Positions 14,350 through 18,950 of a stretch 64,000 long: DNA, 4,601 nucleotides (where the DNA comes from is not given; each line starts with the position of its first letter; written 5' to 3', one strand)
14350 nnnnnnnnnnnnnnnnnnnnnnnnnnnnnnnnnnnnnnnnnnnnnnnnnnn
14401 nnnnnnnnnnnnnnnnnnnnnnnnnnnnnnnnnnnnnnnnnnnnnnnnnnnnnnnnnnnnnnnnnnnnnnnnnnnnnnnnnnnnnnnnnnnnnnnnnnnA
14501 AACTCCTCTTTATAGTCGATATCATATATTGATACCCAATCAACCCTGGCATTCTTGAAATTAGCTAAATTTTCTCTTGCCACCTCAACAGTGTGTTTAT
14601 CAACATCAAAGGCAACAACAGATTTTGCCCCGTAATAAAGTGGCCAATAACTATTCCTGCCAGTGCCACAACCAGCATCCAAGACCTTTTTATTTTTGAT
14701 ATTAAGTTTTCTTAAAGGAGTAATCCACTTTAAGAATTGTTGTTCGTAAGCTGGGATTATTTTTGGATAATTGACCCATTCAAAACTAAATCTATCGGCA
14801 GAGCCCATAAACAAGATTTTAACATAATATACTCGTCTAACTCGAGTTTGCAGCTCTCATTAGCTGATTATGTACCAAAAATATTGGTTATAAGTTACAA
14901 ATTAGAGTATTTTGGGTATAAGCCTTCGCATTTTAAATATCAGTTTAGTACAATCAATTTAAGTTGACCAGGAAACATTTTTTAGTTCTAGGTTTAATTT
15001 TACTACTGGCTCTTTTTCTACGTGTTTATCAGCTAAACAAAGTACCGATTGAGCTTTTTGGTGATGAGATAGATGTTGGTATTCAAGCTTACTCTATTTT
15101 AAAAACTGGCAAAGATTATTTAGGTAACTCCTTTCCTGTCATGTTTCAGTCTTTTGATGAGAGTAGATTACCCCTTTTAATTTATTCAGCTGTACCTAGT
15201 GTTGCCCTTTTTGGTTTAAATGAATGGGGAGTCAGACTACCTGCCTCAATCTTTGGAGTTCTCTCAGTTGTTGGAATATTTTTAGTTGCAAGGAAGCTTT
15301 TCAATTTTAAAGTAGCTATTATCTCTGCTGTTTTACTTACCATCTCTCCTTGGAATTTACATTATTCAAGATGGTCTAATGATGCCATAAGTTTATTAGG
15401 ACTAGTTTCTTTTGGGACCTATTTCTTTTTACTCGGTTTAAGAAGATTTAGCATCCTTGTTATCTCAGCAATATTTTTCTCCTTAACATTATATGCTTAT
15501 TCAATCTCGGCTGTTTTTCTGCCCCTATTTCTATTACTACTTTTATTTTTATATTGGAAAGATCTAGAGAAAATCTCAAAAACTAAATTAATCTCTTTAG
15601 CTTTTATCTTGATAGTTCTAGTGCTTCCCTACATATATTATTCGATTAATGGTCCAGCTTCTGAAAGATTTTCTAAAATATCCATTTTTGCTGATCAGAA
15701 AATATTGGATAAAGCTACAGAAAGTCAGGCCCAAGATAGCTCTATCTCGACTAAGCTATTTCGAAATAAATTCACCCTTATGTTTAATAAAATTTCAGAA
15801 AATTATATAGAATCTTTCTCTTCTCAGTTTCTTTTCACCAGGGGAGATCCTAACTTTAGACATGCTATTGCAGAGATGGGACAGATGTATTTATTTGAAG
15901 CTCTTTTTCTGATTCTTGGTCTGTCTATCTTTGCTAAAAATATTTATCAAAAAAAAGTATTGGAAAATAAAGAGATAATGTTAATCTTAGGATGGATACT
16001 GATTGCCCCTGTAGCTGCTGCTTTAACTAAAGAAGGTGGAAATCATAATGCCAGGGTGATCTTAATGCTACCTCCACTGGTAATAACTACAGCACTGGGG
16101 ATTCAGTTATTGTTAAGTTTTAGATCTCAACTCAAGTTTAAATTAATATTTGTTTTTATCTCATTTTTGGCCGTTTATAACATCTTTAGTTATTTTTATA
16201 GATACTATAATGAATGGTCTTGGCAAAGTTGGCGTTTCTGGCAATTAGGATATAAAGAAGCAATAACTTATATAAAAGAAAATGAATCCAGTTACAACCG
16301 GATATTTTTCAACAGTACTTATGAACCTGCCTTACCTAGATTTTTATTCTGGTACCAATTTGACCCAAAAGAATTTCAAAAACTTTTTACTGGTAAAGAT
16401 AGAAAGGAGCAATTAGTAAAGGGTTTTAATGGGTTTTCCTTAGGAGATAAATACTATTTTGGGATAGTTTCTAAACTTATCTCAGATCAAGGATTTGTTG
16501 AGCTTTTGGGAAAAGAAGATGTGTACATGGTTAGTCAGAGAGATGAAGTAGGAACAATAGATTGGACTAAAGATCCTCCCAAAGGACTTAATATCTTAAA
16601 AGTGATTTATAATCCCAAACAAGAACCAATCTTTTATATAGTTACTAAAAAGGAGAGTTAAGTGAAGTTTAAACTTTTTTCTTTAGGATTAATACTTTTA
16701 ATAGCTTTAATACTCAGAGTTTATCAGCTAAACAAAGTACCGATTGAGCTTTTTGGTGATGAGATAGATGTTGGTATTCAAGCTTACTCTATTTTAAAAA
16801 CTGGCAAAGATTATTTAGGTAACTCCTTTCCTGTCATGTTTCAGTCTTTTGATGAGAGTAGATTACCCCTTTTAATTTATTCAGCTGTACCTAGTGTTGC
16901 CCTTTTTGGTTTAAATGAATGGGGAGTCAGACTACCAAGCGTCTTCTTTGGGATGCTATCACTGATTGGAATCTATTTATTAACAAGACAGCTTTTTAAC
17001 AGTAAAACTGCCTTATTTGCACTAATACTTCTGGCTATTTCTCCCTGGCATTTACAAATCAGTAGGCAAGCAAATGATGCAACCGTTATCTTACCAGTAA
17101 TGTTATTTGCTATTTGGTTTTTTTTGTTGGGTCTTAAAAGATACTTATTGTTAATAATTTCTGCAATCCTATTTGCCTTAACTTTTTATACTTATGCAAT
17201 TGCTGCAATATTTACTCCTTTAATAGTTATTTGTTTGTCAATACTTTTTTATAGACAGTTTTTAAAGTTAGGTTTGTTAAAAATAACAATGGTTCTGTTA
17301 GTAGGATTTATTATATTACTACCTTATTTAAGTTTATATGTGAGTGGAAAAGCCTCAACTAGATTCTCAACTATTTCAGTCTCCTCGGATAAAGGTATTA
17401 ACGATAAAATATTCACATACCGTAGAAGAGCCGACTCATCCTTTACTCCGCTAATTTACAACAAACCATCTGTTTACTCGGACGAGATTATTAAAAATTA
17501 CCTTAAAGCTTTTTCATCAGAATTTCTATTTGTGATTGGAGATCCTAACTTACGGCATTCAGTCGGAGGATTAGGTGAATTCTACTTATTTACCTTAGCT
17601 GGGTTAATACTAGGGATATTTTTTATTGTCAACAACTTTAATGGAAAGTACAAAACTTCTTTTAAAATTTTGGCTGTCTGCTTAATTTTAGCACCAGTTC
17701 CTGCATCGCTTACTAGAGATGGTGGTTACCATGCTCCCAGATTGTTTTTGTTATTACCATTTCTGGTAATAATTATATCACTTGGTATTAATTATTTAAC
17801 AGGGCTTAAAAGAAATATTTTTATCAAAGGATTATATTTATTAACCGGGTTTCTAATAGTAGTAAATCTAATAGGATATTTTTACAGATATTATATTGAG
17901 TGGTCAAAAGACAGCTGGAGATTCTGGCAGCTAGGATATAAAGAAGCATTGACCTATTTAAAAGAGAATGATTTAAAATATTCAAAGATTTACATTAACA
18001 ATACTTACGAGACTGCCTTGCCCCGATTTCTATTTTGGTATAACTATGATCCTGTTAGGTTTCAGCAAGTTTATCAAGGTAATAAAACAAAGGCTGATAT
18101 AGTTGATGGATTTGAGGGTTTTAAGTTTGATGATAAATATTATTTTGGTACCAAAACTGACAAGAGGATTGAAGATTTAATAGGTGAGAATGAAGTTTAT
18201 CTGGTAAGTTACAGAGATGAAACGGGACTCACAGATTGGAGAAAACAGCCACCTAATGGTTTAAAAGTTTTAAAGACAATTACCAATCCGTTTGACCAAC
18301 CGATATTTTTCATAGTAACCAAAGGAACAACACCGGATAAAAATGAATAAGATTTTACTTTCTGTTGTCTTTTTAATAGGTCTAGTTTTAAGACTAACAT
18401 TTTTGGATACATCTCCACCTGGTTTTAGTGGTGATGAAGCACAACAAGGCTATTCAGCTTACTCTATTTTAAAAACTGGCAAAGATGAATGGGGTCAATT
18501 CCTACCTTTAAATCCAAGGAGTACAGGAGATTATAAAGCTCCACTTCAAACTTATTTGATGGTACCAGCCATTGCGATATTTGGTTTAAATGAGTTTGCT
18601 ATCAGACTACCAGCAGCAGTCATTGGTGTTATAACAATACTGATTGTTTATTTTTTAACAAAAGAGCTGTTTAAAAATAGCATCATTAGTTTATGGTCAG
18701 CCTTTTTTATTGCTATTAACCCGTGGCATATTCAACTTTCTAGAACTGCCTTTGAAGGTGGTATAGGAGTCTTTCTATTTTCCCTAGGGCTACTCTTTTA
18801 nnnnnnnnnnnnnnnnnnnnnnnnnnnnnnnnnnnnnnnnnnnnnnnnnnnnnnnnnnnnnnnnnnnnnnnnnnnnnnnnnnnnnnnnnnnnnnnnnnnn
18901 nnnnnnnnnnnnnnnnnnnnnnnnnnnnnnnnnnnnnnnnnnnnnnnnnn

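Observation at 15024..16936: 218-bp block of 100% nucleotide identity shared by two adjacent, otherwise diverged GT-C paralogs (gene-conversion signature)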

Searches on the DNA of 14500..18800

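Call 24: search_rna_families(source=window, start=14500, end=18800, threshold=evalue, max_evalue=1)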
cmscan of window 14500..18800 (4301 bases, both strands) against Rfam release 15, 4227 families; matches with E-value up to 1: 2.
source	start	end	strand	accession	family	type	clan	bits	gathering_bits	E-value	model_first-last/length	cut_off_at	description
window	15871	15911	+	RF00315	snoJ33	Gene; snRNA; snoRNA; CD-box;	-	21.3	45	0.61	1-81/81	no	Small nucleolar RNA J33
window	18036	18125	+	RF00114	S15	Cis-reg; leader;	CL00121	18.2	39.5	0.63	1-117/117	no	Ribosomal S15 leader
